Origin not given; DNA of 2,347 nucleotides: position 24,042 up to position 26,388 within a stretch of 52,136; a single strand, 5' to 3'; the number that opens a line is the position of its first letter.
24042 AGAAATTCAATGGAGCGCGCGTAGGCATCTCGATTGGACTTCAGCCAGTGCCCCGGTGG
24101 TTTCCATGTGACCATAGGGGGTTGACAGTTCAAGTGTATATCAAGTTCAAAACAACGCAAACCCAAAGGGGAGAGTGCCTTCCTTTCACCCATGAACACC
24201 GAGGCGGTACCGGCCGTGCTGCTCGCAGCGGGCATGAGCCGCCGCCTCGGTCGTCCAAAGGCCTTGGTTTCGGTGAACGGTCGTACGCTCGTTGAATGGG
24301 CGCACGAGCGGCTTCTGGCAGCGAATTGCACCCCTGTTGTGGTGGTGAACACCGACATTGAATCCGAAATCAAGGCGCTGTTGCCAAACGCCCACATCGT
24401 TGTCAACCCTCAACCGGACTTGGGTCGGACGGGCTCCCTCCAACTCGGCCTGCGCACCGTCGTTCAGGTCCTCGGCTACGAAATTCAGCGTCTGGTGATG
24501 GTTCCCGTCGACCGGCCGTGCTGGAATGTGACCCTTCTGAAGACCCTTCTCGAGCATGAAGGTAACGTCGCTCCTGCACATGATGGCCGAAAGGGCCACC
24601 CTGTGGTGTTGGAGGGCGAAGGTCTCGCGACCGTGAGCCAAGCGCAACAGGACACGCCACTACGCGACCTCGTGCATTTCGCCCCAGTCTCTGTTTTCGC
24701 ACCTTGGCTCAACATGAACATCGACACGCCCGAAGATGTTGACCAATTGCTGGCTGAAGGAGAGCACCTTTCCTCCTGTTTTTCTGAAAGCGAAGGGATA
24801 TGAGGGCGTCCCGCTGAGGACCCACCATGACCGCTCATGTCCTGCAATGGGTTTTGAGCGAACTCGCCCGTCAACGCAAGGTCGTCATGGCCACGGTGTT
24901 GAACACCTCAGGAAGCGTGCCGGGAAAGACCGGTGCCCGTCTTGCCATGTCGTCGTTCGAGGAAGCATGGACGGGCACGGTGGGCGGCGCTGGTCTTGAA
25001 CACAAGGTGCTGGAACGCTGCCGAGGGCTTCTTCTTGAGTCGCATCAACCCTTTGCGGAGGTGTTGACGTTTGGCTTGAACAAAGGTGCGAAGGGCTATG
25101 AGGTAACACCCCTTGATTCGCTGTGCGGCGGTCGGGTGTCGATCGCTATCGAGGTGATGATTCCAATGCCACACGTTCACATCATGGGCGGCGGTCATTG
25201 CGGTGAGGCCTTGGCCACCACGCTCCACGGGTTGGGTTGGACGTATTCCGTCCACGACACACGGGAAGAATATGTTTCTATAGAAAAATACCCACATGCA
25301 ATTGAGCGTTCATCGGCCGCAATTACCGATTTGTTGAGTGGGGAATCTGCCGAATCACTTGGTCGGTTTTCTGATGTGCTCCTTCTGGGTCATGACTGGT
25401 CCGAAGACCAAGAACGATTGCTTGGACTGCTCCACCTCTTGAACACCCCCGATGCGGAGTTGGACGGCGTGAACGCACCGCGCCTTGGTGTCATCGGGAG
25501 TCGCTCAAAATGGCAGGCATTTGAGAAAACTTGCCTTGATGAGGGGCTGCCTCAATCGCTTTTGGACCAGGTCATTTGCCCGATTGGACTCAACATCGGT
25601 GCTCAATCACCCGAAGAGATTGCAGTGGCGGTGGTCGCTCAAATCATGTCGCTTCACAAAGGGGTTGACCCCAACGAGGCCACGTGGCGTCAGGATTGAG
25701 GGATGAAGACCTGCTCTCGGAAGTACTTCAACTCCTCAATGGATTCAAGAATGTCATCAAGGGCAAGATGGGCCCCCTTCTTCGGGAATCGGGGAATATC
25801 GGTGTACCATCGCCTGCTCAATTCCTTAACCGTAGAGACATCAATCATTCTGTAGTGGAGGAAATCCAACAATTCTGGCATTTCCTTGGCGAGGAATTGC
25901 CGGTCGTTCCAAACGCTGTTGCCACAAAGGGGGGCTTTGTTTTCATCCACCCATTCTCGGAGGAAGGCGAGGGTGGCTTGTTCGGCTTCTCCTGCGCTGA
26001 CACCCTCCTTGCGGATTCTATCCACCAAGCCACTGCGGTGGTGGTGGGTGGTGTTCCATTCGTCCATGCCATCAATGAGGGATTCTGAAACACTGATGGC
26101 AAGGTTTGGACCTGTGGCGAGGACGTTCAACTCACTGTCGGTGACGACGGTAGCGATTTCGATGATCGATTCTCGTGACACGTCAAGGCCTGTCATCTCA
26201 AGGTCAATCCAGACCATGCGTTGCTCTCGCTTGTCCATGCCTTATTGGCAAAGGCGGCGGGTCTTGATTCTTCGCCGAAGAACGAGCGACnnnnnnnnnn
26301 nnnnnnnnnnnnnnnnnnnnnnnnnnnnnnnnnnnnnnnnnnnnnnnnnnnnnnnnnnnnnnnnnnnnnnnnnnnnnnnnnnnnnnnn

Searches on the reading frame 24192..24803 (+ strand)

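Call 8: search_protein_families(library=pfam, proteins=[window:24192-24803:+], max_evalue=0.001)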
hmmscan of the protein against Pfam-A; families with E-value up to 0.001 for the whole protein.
window:24192-24803:+ (203 aa): 2 families
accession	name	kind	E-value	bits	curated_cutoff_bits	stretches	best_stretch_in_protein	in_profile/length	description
PF12804.13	NTP_transf_3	-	1.3e-27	97.4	27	1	8-162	1-155/160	MobA-like NTP transferase domain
PF01128.25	IspD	-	1.7e-05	25.1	27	1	7-120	2-114/221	2-C-methyl-D-erythritol 4-phosphate cytidylyltransferase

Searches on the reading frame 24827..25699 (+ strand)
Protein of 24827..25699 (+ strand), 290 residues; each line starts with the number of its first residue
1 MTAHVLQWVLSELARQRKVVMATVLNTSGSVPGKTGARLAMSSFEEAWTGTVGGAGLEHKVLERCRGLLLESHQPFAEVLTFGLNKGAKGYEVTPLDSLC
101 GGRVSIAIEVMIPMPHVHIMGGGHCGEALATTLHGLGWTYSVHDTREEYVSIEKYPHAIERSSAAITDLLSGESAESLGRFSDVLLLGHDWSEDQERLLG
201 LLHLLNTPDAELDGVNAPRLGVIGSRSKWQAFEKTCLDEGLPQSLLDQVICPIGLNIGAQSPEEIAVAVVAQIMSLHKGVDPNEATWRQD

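Call 8: search_protein_families(library=pfam, proteins=[window:24827-25699:+], max_evalue=0.001)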
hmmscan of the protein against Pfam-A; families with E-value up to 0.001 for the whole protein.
window:24827-25699:+ (290 aa): 2 families
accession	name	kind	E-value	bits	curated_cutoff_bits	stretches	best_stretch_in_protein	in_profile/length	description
PF13478.12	XdhC_C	-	5.8e-26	91.9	29.7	1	118-273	2-125/125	XdhC Rossmann domain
PF02625.21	XdhC_CoxI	-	4e-14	52.7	24.3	1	13-74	2-62/68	XdhC and CoxI family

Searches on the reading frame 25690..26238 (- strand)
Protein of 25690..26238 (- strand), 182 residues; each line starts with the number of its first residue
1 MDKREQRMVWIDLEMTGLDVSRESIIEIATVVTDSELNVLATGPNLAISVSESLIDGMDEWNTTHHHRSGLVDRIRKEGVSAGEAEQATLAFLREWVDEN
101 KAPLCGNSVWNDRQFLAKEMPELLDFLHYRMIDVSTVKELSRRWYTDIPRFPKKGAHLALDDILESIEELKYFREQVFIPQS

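Call 8: search_protein_families(library=pfam, proteins=[window:25690-26238:-], max_evalue=0.001)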
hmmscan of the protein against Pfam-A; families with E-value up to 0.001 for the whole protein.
window:25690-26238:- (182 aa): 1 family
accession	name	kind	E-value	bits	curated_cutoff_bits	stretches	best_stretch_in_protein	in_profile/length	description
PF00929.31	RNase_T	-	4.3e-32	112.4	24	1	9-170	1-164/164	Exonuclease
